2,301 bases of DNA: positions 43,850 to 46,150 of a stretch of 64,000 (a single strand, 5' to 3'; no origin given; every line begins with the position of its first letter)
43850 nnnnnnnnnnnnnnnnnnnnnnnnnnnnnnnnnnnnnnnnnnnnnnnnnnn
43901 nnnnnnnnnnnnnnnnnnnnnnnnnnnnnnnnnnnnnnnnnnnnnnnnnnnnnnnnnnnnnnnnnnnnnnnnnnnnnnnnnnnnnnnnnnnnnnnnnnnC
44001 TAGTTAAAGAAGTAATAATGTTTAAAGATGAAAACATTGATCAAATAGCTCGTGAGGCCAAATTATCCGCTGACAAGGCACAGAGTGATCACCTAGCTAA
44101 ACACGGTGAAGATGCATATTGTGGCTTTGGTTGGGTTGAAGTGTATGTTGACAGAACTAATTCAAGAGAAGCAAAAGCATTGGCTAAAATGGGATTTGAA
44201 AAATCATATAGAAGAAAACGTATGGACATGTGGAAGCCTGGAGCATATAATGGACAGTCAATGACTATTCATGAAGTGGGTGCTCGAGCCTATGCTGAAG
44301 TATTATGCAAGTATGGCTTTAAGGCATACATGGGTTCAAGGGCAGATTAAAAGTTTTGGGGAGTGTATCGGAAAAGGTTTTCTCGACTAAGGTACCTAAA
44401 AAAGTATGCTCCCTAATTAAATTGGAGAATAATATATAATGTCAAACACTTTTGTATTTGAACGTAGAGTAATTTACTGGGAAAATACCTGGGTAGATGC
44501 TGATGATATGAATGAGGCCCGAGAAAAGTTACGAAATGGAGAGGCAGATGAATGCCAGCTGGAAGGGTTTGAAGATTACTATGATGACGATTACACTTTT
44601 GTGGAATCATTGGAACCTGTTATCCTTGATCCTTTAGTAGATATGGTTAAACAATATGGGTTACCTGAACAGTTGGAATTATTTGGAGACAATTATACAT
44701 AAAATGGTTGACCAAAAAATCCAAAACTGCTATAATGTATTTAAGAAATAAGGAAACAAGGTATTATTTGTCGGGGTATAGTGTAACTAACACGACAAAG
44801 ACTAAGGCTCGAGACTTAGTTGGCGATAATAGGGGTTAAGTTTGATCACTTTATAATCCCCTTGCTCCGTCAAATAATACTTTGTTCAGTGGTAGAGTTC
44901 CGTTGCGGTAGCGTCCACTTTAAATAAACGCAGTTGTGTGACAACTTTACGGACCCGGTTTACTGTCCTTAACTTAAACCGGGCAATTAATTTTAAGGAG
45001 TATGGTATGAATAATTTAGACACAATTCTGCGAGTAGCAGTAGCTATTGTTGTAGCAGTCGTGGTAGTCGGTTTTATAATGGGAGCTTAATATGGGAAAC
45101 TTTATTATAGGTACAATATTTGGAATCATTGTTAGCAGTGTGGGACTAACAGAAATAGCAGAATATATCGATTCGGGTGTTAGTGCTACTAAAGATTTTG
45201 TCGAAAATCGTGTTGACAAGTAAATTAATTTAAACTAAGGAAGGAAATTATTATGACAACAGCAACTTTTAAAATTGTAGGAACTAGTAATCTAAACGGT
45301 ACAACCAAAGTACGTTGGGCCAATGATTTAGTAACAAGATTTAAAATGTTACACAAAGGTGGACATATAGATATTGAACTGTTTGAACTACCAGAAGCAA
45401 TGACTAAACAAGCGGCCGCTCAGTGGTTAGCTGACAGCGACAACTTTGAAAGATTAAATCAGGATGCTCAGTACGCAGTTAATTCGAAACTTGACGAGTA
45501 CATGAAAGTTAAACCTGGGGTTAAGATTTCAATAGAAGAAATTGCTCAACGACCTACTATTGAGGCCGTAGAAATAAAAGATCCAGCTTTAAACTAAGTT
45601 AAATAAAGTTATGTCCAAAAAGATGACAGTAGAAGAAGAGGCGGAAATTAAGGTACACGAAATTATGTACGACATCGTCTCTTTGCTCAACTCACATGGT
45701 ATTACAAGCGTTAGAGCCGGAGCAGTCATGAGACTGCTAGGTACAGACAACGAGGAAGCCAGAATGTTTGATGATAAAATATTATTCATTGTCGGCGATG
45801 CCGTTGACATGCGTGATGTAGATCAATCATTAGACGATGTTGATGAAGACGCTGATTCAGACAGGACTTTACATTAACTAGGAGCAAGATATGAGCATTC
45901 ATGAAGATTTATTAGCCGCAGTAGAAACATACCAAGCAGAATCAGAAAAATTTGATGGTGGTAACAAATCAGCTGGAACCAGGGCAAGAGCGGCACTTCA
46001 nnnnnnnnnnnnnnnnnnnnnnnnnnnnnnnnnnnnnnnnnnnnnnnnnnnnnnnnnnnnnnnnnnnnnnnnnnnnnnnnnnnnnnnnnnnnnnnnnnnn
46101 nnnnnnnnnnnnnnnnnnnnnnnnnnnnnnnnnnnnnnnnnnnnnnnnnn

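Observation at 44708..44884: Distorted tRNA mimic locked inside a 14-bp terminal helix, under its own strong early promoter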

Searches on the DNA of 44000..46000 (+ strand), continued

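Call 98: search_with_rna_model(model_id=R2, sources=[L114, L115, L116, L117, L118, L119, L120, L121, L122, L123, L124, L125, L126, L127, L128, L129, L130, L131, L132, L133], max_evalue=0.01)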
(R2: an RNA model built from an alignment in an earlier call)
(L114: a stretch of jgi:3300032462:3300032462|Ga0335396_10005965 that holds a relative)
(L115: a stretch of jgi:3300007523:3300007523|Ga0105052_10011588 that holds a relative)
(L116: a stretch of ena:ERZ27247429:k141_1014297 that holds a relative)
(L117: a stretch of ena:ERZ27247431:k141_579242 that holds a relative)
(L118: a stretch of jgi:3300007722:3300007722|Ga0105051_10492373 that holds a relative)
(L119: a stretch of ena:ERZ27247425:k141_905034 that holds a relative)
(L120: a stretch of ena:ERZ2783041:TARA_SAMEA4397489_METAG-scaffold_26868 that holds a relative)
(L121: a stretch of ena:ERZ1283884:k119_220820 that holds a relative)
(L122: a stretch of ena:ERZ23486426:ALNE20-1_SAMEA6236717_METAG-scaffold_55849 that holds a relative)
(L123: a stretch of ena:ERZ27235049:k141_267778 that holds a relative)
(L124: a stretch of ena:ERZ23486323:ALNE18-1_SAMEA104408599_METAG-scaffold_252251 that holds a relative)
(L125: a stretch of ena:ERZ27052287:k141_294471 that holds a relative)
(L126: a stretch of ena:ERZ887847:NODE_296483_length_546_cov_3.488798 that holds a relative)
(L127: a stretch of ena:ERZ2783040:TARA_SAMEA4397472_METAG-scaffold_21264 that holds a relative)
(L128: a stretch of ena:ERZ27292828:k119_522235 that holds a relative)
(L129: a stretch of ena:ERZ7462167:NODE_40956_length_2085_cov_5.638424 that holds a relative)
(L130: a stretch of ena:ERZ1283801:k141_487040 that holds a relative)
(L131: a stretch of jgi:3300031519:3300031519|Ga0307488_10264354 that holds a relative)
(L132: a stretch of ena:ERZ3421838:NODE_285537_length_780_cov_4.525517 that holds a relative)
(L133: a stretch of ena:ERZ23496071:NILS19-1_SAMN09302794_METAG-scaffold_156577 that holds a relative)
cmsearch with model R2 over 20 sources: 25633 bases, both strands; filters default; matches with E-value up to 0.01: 21.
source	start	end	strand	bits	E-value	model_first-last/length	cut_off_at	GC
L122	228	365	+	137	2.6e-33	1-141/141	no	0.4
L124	174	311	+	137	2.6e-33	1-141/141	no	0.4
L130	228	365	+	137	2.6e-33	1-141/141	no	0.4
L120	972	1109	+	136.5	3.4e-33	1-141/141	no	0.39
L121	71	208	+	136.5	3.4e-33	1-141/141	no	0.39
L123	71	208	+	136.5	3.4e-33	1-141/141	no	0.39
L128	186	323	+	135.8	5e-33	1-141/141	no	0.38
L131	187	324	+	134.9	8.8e-33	1-141/141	no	0.4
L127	973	1110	+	134.4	1.2e-32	1-141/141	no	0.39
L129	973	1110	+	134.4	1.2e-32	1-141/141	no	0.39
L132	1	54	+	32.6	1.5e-06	86-141/141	5'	0.35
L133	1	54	+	32.6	1.5e-06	86-141/141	5'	0.35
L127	974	1111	-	22.5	0.00056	1-141/141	no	0.4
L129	974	1111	-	22.5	0.00056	1-141/141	no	0.4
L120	973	1110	-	22.3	0.00065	1-141/141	no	0.39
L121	72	209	-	22.3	0.00065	1-141/141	no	0.39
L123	72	209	-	22.3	0.00065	1-141/141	no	0.39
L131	188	325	-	18.9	0.0046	1-141/141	no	0.41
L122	229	366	-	18.7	0.0054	1-141/141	no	0.4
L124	175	312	-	18.7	0.0054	1-141/141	no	0.4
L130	229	366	-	18.7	0.0054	1-141/141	no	0.4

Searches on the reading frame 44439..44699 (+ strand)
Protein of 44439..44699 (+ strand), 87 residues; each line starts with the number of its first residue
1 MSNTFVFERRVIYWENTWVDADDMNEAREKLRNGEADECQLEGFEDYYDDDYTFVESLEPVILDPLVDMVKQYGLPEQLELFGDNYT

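Call 13: find_related_loci(query=window:44439-44699:+, collection=viral_contigs, flank=3000)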
Query window:44439-44699:+ (87 aa) in viral_contigs; peptide patterns used: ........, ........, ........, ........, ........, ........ (x = any residue, [..] = any of these).
4 stretches matched a pattern, but none encodes a relative of the query by tblastn (E <= 1e-3).

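Call 20: search_protein_families(library=pfam, max_evalue=0.01, proteins=[window:44439-44699:+])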
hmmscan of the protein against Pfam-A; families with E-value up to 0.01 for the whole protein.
window:44439-44699:+ (87 aa): 0 families

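Call 23: find_homologous_proteins(query=window:44439-44699:+)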
Query window:44439-44699:+ (87 aa): 6 proteins with E <= 0.001 among 6 candidates.
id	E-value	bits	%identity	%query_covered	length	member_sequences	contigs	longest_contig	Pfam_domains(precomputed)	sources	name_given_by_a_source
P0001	1.4e-48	181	98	95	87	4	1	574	-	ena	-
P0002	1.1e-27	114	63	94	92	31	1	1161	-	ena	-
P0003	9.2e-25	105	60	94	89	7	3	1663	-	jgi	-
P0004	2.8e-24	103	59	94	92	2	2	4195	-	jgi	jgi:hypothetical protein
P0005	1.1e-23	101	59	94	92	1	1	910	-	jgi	jgi:hypothetical protein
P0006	2.4e-18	84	84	52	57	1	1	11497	-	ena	-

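Call 24: find_encoding_contigs(protein=P0004, flank=4000)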
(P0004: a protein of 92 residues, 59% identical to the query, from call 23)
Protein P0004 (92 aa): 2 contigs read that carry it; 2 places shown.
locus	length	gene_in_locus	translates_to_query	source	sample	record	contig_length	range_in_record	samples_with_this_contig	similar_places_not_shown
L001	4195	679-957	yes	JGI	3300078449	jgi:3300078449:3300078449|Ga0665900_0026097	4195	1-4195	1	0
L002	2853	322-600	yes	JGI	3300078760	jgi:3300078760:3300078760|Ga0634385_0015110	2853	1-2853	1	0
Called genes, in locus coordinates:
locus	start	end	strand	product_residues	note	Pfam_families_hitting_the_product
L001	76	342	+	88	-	-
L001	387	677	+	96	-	PF05656:DUF805, PF13396:PLDc_N (weak)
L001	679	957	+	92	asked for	-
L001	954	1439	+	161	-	PF06941:NT5C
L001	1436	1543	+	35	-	-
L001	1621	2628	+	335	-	-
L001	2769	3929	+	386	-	-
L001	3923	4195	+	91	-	?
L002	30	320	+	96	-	PF05656:DUF805, PF13396:PLDc_N (weak)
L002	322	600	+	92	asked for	-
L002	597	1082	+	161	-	PF06941:NT5C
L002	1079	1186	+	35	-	-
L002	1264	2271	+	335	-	-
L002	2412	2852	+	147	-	?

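Call 25: find_encoding_contigs(protein=P0006, flank=4000)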
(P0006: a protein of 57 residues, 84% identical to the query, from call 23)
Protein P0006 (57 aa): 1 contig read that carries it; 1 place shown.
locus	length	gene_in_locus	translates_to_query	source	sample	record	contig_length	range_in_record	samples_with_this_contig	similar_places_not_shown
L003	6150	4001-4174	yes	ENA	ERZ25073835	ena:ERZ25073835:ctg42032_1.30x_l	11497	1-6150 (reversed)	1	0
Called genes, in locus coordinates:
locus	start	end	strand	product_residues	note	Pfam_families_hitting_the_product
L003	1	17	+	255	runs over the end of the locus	PF01467:CTP_transf_like, PF01050:MannoseP_isomer, PF07883:Cupin_2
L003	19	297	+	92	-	-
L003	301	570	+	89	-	-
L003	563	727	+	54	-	-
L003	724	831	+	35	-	-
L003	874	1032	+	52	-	-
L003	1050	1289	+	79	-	-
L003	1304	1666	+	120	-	PF02675:AdoMet_dc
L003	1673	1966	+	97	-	-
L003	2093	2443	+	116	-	-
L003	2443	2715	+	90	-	-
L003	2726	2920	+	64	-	-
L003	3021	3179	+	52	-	-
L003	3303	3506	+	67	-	-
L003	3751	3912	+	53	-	-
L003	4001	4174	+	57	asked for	-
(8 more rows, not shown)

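Call 26: find_encoding_contigs(protein=P0003, flank=4000)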
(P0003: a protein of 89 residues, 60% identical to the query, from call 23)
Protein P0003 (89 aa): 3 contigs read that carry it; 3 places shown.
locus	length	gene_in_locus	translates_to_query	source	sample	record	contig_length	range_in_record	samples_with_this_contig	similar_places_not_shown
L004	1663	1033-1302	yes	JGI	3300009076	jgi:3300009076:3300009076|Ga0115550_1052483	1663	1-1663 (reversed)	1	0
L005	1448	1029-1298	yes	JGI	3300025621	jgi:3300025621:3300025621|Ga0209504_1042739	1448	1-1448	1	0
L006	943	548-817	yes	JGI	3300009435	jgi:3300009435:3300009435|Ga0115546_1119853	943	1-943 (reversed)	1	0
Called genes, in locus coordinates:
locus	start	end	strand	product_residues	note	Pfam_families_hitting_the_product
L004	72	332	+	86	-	-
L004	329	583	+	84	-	-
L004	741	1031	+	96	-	PF05656:DUF805, PF13396:PLDc_N (weak)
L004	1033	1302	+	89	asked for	-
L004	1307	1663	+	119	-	?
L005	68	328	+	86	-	-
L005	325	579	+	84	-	-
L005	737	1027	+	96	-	PF05656:DUF805, PF13396:PLDc_N (weak)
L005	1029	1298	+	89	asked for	-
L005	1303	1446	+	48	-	?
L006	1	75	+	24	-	?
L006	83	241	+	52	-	-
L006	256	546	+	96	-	PF05656:DUF805, PF13396:PLDc_N (weak)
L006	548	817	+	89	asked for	-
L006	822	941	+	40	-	?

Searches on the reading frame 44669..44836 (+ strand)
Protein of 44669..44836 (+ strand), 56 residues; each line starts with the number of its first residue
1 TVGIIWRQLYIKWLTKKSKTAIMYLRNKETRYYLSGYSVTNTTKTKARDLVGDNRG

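Call 94: search_protein_representatives(protein=window:44669-44836:+)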
Query: 56 residues. Proteins with E-value up to 0.001 (for the whole library): 1; up to 1e-10: 1; up to 1e-30: 0. The best 1 are listed.
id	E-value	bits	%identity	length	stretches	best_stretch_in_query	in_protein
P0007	7.2e-14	66.7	100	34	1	23-56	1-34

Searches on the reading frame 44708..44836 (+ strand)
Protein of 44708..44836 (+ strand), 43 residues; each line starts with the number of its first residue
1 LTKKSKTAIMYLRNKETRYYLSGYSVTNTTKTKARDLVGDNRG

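Call 40: find_homologous_proteins(query=window:44708-44836:+, max_evalue=10)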
Query window:44708-44836:+ (43 aa): 2 proteins with E <= 10 among 2 candidates.
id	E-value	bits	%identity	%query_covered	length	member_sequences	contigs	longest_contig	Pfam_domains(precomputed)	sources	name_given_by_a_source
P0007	4.3e-14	68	100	79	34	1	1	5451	-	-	-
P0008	4.6e-14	67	84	100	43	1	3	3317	-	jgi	-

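Call 41: find_encoding_contigs(protein=P0008, flank=3000)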
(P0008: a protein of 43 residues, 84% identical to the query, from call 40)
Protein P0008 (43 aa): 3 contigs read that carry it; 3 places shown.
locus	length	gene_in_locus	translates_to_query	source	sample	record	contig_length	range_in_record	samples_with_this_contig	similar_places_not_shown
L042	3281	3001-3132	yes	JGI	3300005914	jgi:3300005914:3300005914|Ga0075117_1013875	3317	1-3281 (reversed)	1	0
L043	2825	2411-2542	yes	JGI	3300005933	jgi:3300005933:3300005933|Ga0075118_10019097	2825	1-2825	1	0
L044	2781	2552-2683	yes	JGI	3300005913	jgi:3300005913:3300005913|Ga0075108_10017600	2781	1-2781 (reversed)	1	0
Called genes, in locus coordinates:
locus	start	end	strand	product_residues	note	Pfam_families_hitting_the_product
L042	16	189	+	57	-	-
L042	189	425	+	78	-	-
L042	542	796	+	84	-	-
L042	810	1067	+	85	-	-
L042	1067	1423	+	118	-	-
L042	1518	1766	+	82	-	-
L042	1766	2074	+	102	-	PF24835:DUF7717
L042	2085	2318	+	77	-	-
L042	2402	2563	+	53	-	-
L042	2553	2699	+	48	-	-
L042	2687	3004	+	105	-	-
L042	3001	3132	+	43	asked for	-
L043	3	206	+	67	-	?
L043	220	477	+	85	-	-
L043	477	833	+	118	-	-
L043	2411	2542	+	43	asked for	-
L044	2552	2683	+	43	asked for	-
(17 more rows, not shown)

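Call 42: find_encoding_contigs(protein=P0007, flank=3000)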
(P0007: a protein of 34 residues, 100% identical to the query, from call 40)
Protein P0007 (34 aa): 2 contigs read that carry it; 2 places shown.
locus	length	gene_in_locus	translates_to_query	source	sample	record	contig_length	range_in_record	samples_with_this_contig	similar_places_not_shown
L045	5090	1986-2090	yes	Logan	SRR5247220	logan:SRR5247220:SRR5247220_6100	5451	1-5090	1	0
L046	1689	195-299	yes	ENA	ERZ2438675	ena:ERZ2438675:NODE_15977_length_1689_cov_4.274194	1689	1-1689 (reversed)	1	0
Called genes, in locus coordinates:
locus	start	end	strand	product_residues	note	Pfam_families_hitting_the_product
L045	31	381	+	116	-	-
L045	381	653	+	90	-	-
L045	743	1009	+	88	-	-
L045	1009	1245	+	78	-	-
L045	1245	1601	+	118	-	-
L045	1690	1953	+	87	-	-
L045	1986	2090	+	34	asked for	-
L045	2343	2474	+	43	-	-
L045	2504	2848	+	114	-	-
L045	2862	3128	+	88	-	-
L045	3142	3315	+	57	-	PF07432:Hc1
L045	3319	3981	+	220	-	-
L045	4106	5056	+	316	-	-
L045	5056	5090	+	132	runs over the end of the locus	?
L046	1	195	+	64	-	?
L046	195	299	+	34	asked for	-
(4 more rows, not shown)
